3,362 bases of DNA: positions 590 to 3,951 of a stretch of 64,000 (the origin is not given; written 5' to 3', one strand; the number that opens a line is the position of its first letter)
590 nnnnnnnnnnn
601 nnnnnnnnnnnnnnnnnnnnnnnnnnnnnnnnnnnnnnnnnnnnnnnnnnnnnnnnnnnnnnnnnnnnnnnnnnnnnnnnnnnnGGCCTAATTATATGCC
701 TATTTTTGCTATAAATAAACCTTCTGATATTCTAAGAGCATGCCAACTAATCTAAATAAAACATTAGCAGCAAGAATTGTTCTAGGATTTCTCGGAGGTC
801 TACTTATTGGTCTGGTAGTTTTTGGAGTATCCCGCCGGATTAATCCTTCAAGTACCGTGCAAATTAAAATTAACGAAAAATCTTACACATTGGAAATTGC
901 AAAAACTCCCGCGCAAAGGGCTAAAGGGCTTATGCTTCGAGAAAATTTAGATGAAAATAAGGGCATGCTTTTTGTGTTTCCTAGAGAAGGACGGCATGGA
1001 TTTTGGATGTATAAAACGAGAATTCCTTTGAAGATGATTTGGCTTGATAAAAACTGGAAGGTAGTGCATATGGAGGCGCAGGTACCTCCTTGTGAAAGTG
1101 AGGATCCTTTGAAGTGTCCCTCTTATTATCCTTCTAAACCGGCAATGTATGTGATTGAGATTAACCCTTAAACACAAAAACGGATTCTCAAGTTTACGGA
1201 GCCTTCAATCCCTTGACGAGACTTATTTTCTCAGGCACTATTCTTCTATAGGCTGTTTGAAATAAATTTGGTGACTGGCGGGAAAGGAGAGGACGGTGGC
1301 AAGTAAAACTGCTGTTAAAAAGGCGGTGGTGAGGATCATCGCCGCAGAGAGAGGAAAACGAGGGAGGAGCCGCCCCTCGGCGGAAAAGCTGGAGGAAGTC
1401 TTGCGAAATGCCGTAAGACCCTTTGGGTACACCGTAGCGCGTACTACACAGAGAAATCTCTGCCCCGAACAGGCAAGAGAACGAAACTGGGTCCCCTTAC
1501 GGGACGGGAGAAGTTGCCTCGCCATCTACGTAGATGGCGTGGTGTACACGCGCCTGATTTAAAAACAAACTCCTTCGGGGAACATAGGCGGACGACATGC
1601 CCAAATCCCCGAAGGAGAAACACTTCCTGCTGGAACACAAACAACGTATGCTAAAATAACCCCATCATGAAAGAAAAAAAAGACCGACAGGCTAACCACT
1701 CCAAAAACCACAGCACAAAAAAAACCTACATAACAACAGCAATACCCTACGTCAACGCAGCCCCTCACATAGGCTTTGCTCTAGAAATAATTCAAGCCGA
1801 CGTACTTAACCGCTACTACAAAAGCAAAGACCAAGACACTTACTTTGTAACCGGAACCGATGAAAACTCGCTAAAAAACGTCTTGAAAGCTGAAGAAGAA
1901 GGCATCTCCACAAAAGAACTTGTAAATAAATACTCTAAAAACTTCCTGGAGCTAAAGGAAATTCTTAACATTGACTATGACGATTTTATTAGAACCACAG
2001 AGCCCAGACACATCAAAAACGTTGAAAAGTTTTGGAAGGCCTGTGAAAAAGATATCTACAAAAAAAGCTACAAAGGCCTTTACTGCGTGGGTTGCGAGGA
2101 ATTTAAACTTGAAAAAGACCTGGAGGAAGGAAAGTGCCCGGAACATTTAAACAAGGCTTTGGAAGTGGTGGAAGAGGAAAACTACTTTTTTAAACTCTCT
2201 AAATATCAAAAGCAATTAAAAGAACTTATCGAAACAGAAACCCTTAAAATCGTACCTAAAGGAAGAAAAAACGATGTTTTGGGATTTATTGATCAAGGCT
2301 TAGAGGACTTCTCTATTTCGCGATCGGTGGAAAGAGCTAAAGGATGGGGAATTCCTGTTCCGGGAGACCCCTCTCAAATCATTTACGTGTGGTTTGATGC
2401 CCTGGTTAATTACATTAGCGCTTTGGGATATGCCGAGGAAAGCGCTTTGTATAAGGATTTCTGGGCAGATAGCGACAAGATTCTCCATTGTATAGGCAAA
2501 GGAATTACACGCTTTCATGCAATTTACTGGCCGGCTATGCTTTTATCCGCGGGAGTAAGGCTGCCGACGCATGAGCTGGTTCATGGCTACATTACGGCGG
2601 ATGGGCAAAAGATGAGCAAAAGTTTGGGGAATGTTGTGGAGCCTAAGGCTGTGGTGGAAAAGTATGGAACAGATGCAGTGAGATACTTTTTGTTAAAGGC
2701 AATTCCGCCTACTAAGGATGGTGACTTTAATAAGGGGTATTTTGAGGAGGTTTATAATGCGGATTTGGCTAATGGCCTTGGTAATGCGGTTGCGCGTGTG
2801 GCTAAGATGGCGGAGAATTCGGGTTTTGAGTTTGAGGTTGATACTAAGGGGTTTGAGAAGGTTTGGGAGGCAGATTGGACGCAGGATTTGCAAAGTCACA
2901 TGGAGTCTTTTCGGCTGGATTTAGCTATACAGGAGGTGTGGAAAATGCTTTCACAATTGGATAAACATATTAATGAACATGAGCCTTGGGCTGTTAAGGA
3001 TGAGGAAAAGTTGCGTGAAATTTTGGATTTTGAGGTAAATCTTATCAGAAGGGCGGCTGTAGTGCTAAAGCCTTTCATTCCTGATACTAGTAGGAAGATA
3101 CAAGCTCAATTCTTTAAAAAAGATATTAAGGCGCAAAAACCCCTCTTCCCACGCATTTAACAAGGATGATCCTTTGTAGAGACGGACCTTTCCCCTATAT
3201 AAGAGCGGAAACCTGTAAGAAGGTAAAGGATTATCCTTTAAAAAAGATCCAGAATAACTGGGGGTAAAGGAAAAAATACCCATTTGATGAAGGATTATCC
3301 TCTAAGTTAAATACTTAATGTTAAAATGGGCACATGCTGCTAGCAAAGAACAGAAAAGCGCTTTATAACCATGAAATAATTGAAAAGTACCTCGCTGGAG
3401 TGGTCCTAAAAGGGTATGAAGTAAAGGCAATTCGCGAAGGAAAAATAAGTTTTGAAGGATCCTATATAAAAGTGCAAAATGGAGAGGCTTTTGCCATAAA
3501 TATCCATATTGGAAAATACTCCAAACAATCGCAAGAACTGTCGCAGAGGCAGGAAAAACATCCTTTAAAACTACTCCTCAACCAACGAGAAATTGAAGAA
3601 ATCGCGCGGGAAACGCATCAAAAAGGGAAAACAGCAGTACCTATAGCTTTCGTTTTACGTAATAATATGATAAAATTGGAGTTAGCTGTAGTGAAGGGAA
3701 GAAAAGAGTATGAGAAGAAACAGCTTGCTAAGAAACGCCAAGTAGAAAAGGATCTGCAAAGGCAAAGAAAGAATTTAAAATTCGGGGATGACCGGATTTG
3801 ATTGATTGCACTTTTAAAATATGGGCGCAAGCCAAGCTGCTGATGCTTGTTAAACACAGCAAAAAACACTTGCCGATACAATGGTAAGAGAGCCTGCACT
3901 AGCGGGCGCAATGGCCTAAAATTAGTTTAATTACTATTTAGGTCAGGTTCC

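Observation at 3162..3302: Triplets of a 13-bp palindrome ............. with exact 64-bp phasing in two promoter-proximal intergenic regions, plus a single copy before ftsH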

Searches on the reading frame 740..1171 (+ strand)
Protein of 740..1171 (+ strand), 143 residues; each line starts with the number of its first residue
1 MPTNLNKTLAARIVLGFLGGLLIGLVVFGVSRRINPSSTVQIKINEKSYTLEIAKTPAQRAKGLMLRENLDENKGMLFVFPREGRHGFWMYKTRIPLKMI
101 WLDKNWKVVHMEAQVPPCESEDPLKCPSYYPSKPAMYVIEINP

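Call 69: search_protein_families(library=pfam, proteins=[window:740-1171:+], max_evalue=0.001)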
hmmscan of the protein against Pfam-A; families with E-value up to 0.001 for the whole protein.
window:740-1171:+ (143 aa): 1 family
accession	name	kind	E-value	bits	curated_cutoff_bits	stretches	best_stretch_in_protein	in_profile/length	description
PF02643.20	DUF192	-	7.2e-27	93.8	27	1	50-142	2-79/96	Uncharacterized ACR, COG1430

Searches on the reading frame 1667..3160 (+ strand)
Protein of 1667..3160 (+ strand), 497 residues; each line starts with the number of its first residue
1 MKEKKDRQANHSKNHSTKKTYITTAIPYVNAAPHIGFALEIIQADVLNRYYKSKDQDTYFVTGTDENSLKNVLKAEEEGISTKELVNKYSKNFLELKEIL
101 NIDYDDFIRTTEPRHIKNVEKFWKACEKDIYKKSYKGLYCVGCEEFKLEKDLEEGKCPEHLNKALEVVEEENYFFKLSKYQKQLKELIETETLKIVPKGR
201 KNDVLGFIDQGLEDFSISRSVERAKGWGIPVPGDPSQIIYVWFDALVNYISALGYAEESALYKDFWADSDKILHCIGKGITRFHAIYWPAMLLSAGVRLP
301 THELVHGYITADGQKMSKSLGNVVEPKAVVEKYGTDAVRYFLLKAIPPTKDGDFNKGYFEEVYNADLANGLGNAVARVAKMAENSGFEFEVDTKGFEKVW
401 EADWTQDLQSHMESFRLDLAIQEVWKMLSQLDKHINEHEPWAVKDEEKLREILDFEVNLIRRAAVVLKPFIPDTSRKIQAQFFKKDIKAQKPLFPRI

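Call 17: search_protein_families(library=ncbifam, proteins=[window:1667-3160:+])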
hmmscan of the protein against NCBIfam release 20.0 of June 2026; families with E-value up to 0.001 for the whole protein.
window:1667-3160:+ (497 aa): 21 families
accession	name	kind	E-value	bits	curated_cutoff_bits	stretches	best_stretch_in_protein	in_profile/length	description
NF008900.0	PRK12267.1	equivalog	3.2e-152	508.3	598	1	17-484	3-478/648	methionine--tRNA ligase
TIGR00398.1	metG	equivalog_domain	1.9e-140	469.1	336.35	2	165-483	176-502/530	methionine--tRNA ligase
NF001100.0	PRK00133.1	equivalog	7.2e-98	328.8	587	2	151-486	169-506/676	methionine--tRNA ligase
NF008860.0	PRK11893.2-2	equivalog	1.4e-74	252.1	761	3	261-482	321-547/583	methionine--tRNA ligase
TIGR00422.1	valS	equivalog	1.1e-30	106.4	612.1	2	241-485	453-702/863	valine--tRNA ligase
NF008859.0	PRK11893.2-1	equivalog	1.9e-28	99.7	553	2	164-490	179-487/498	methionine--tRNA ligase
NF004349.1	PRK05729.1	equivalog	7.6e-25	87.3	704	1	240-484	442-685/860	valine--tRNA ligase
NF008957.0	PRK12300.1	subfamily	1e-24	86.6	677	2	299-482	610-779/946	leucine--tRNA ligase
NF009687.0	PRK13208.1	equivalog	3.6e-23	81.6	738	2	241-422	461-641/801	valine--tRNA ligase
TIGR00392.1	ileS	equivalog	4.3e-20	71.5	621.4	1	239-441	536-748/861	isoleucine--tRNA ligase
TIGR00396.1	leuS_bact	equivalog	1.1e-19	70.2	548.4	2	312-486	602-762/843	leucine--tRNA ligase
NF008863.0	PRK11893.2-5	equivalog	3.6e-17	62.1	551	2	18-116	5-104/531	methionine--tRNA ligase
TIGR00395.1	leuS_arch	equivalog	6.8e-17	60.8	648.5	1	301-495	606-788/938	leucine--tRNA ligase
TIGR00435.1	cysS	equivalog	8.8e-17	61.3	340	2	305-446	255-381/466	cysteine--tRNA ligase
NF000540.1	alt_ValS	exception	1.8e-12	46.1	900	1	302-356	560-614/827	valine--tRNA ligase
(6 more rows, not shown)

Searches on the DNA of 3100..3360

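Call 41: search_rna_families(source=window, start=3100, end=3360, threshold=evalue, max_evalue=10)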
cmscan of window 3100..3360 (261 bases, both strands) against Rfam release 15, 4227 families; matches with E-value up to 10: 3.
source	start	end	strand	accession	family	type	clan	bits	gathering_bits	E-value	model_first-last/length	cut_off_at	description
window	3241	3327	-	RF01401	rseX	Gene; sRNA;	-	22.9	50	0.88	1-94/94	no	rseX Hfq binding RNA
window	3140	3287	-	RF02045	CDKN2B-AS_3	Gene; lncRNA;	-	17.5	50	4.8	1-144/144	no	CDKN2B antisense RNA 1 convserved region 3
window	3277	3332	-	RF03933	MIR6445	Gene; miRNA;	-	13.3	100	7.6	31-88/117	no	MIR6445 microRNA precursor family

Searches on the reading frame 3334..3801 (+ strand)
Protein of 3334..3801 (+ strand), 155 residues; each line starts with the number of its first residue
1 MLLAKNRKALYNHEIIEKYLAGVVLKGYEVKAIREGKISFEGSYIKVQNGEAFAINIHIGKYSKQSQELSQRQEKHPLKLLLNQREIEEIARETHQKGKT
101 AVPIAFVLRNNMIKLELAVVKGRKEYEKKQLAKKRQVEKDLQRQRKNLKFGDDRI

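Call 16: find_encoding_contigs(protein=window:3334-3801:+, flank=10000, max_places=6)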
Protein window:3334-3801:+ (155 aa): no gene with exactly this product is on record in the collection.

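Call 17: search_protein_families(library=ncbifam, proteins=[window:3334-3801:+])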
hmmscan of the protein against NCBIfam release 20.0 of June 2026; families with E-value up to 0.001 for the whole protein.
window:3334-3801:+ (155 aa): 2 families
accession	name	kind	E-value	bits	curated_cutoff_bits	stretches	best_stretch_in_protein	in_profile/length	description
NF003843.0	PRK05422.1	equivalog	1.8e-40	138.1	130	1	2-146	12-154/156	SsrA-binding protein SmpB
TIGR00086.1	smpB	equivalog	2.5e-36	124.9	119.1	1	3-145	2-143/144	SsrA-binding protein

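Call 36: find_homologous_proteins(query=window:3334-3801:+, max_evalue=1e-20)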
Query window:3334-3801:+ (155 aa): 407 proteins with E <= 1e-20 among 497 candidates; the best 120 are listed.
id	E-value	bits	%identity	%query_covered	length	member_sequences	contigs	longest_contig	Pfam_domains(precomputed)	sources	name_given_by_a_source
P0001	5.4e-90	317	100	100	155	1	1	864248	PF01668.24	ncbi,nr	ncbi:SsrA-binding protein SmpB [candidate division WWE3 bacterium]|nr:SsrA-binding protein SmpB [can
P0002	2.1e-65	237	76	95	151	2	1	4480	PF01668.24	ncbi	-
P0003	3.1e-65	236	77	95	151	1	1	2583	PF01668.24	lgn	-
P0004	9.3e-65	235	74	95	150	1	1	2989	PF01668.24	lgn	-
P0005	1.4e-64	234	77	94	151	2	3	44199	PF01668.24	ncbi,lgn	-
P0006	3.3e-62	227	74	95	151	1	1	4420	PF01668.24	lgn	-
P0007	1.2e-61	225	73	95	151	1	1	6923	PF01668.24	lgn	-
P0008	1.9e-61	224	72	96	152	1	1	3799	PF01668.24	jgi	jgi:SsrA-binding protein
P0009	1.3e-57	212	68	95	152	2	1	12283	PF01668.24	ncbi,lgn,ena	-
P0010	1.6e-57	211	69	95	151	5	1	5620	PF01668.24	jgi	-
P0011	1.9e-57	211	69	95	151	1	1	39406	PF01668.24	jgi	-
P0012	1.0e-56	209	67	95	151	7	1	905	PF01668.24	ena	-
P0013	2.1e-56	208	67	95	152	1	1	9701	PF01668.24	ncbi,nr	ncbi:SsrA-binding protein SmpB [Patescibacteria group bacterium]|nr:SsrA-binding protein SmpB [Pates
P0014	2.3e-56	208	66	100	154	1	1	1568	PF01668.24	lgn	-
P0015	2.5e-56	207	66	95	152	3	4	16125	PF01668.24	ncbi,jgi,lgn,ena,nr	ncbi:MAG TPA: SsrA-binding protein SmpB [bacterium]|nr:SsrA-binding protein SmpB [bacterium]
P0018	1.9e-55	205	68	95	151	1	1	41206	PF01668.24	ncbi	-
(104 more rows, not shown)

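Call 37: find_encoding_contigs(protein=P0001, flank=10000, max_places=3)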
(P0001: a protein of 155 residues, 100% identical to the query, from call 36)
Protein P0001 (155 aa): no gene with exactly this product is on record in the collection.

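Call 38: find_encoding_contigs(protein=P0005, flank=10000, max_places=3)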
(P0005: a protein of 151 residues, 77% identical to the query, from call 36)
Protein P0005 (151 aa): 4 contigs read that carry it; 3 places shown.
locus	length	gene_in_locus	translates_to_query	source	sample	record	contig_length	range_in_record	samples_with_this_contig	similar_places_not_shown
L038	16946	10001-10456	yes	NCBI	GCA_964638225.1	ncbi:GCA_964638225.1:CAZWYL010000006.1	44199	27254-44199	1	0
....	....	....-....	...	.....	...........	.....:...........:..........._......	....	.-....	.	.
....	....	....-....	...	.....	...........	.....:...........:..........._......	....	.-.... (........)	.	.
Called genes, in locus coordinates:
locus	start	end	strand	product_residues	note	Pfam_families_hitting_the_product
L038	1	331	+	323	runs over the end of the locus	PF02779:Transket_pyr, PF02780:Transketolase_C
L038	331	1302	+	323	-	PF00294:PfkB, PF08543:Phos_pyr_kin (weak)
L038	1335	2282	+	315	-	PF00389:2-Hacid_dh, PF07991:KARI_N (faint), PF02826:2-Hacid_dh_C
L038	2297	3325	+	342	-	PF13462:Thioredoxin_4, PF01323:DSBA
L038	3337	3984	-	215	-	PF00730:HhH-GPD, PF00633:HHH (weak)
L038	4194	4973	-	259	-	PF00398:RrnaAD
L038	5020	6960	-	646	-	PF00580:UvrD-helicase, PF13245:AAA_19, PF13604:AAA_30 (faint), PF01443:Viral_helicase1 (faint), PF13361:UvrD_C, PF13538:UvrD_C_2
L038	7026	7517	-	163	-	-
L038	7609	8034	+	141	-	PF02643:DUF192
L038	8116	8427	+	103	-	-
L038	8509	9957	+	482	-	PF00133:tRNA-synt_1, PF09334:tRNA-synt_1g, PF00133:tRNA-synt_1, PF01406:tRNA-synt_1e (weak)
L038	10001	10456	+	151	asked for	PF01668:SmpB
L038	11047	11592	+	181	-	-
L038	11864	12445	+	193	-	-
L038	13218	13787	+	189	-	-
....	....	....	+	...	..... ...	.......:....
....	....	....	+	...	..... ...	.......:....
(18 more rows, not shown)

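Call 56: find_encoding_contigs(protein=P0011, flank=10000, max_places=1)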
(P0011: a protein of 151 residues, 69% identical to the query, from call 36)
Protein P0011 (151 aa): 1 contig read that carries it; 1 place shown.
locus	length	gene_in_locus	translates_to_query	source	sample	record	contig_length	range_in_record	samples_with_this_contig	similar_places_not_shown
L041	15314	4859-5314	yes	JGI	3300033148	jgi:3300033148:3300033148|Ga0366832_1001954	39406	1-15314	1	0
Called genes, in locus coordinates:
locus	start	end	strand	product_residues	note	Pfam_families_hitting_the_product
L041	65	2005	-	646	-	PF00580:UvrD-helicase, PF13245:AAA_19, PF13604:AAA_30 (faint), PF01443:Viral_helicase1 (faint), PF13361:UvrD_C, PF13538:UvrD_C_2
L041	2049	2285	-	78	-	-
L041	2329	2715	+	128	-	PF02643:DUF192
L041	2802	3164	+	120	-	-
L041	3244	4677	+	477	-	PF00133:tRNA-synt_1, PF01406:tRNA-synt_1e (faint), PF09334:tRNA-synt_1g, PF00133:tRNA-synt_1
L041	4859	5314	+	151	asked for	PF01668:SmpB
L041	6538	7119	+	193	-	-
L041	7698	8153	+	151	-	-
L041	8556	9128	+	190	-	-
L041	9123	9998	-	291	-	PF02899:Phage_int_SAM_1, PF13495:Phage_int_SAM_4, PF00589:Phage_integrase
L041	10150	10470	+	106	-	PF04977:DivIC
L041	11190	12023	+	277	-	PF00483:NTP_transferase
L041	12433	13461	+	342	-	PF00579:tRNA-synt_1b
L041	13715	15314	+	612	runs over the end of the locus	PF00004:AAA, PF17862:AAA_lid_3, PF01434:Peptidase_M41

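Call 57: find_encoding_contigs(protein=P0018, flank=10000, max_places=1)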
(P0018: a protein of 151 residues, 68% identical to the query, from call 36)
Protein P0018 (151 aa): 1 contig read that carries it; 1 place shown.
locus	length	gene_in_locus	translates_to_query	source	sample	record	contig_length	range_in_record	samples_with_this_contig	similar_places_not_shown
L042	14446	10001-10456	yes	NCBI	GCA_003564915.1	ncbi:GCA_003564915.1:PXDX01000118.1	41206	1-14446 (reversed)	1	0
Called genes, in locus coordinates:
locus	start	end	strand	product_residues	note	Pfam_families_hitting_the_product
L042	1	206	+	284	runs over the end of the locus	PF13292:DXP_synthase_N, PF00456:Transketolase_N, PF00676:E1_dh (weak)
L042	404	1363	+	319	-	PF02779:Transket_pyr, PF02780:Transketolase_C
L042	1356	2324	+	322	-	PF00294:PfkB, PF08543:Phos_pyr_kin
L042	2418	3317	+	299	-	PF00389:2-Hacid_dh, PF02826:2-Hacid_dh_C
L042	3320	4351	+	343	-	PF01323:DSBA, PF13462:Thioredoxin_4, PF13743:Thioredoxin_5 (weak)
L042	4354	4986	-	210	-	PF00730:HhH-GPD, PF00633:HHH (weak), PF10576:EndIII_4Fe-2S (weak)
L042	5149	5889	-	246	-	PF00398:RrnaAD, PF13649:Methyltransf_25 (weak)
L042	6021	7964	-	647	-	PF00580:UvrD-helicase, PF13245:AAA_19, PF13604:AAA_30 (faint), PF13361:UvrD_C, PF13538:UvrD_C_2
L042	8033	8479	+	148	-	PF02643:DUF192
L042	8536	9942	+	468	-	PF00133:tRNA-synt_1, PF01921:tRNA-synt_1f (faint), PF09334:tRNA-synt_1g, PF00133:tRNA-synt_1, PF01406:tRNA-synt_1e (weak)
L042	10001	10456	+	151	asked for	PF01668:SmpB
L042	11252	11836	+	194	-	-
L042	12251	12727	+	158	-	-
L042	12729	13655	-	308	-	PF02899:Phage_int_SAM_1, PF13495:Phage_int_SAM_4 (weak), PF00589:Phage_integrase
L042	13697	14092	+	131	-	PF04977:DivIC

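Call 58: find_encoding_contigs(protein=P0009, flank=10000, max_places=1)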
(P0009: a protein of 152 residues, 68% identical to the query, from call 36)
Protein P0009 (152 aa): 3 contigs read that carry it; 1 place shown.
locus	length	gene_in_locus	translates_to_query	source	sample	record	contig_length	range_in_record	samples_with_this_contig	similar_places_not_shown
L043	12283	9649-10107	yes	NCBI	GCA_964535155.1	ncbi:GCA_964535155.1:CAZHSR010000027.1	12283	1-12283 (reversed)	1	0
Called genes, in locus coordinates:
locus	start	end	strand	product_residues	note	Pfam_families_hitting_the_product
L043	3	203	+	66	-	?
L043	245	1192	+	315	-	PF00389:2-Hacid_dh, PF02826:2-Hacid_dh_C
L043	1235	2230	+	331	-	PF13462:Thioredoxin_4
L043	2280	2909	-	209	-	PF00730:HhH-GPD, PF00633:HHH (weak)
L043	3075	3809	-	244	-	PF00398:RrnaAD, PF13649:Methyltransf_25 (weak)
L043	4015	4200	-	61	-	-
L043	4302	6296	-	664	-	PF00580:UvrD-helicase, PF13086:AAA_11 (faint), PF13245:AAA_19, PF01443:Viral_helicase1 (faint), PF13361:UvrD_C, PF13538:UvrD_C_2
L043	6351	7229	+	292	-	PF00069:Pkinase, PF17667:Pkinase_fungal (faint)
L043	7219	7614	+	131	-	PF02643:DUF192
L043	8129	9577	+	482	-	PF00133:tRNA-synt_1, PF09334:tRNA-synt_1g, PF00133:tRNA-synt_1, PF01406:tRNA-synt_1e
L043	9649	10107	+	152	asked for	PF01668:SmpB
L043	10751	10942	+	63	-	-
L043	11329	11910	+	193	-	-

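Call 63: find_encoding_contigs(protein=P0002, flank=10000, max_places=1)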
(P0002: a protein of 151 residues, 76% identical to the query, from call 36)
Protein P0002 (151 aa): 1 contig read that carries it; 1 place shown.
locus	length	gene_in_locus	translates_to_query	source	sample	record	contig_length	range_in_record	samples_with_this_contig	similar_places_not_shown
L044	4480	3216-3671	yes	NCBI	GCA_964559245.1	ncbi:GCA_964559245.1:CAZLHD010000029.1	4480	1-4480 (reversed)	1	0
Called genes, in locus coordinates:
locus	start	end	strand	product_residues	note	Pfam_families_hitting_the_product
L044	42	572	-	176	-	-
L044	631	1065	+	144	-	PF02643:DUF192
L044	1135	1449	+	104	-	-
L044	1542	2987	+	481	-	PF00133:tRNA-synt_1, PF01921:tRNA-synt_1f (faint), PF09334:tRNA-synt_1g, PF00133:tRNA-synt_1, PF01406:tRNA-synt_1e (weak)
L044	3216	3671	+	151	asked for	PF01668:SmpB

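Call 64: find_encoding_contigs(protein=P0007, flank=10000, max_places=1)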
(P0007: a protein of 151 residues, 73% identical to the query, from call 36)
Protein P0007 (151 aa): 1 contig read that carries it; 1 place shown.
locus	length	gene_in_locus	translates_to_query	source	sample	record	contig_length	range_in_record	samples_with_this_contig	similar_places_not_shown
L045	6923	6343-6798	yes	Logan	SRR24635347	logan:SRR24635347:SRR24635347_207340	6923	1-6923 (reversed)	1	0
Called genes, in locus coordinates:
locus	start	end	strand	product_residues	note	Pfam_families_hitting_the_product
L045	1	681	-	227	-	?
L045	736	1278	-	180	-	-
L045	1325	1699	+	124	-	PF02643:DUF192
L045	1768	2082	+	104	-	-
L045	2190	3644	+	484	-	PF00133:tRNA-synt_1, PF09334:tRNA-synt_1g, PF00133:tRNA-synt_1, PF01406:tRNA-synt_1e (weak)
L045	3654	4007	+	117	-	-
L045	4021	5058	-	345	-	PF13415:Beta-prop_FBX42, PF13964:Beta-prop_Calicin (weak), PF24681:Kelch_KLHDC2_KLHL20_DRC7, PF24981:Beta-prop_ATRN-LZTR1, PF24996:NANM (faint), PF25210:Kelch_FKB95 (weak), PF01344:Kelch_1 (weak)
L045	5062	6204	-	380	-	PF00685:Sulfotransfer_1, PF13469:Sulfotransfer_3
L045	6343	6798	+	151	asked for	PF01668:SmpB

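Call 78: find_encoding_contigs(protein=P0006, flank=5000, max_places=1)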
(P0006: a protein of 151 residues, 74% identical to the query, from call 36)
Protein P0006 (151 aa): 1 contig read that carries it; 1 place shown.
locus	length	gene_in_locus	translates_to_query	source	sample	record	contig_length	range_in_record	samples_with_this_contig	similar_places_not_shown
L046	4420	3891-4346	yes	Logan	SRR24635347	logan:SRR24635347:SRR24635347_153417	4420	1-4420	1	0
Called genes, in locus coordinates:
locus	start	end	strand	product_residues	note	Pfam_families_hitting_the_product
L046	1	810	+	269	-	?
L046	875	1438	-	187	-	-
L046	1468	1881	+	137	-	PF02643:DUF192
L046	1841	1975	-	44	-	-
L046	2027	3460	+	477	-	PF00133:tRNA-synt_1, PF01406:tRNA-synt_1e (faint), PF01921:tRNA-synt_1f (faint), PF09334:tRNA-synt_1g, PF00133:tRNA-synt_1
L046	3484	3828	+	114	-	-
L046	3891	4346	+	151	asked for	PF01668:SmpB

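Call 79: find_encoding_contigs(protein=P0008, flank=5000, max_places=1)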
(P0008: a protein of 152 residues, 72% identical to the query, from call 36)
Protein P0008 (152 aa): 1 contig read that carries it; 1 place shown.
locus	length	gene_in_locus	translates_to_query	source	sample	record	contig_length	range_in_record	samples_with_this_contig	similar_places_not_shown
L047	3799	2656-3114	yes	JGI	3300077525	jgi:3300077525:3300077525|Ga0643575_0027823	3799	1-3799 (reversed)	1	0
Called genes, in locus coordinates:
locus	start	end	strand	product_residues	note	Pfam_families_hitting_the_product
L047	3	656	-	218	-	?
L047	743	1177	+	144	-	PF02643:DUF192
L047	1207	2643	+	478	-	PF00133:tRNA-synt_1, PF01406:tRNA-synt_1e (faint), PF09334:tRNA-synt_1g, PF00133:tRNA-synt_1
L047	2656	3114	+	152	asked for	PF01668:SmpB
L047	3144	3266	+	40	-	-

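Call 80: find_encoding_contigs(protein=P0004, flank=5000, max_places=1)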
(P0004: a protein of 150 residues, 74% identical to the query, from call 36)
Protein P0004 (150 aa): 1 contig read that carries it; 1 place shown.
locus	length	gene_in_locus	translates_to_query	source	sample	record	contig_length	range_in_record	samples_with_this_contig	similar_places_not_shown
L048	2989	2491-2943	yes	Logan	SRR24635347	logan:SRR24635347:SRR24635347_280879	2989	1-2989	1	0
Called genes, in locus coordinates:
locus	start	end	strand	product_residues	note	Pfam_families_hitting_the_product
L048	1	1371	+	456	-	?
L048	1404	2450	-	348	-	PF13415:Beta-prop_FBX42, PF13854:Kelch_HCF (faint), PF24681:Kelch_KLHDC2_KLHL20_DRC7, PF24981:Beta-prop_ATRN-LZTR1, PF24996:NANM (faint), PF25210:Kelch_FKB95, PF01344:Kelch_1 (weak), PF13964:Beta-prop_Calicin (weak)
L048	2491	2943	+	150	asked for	PF01668:SmpB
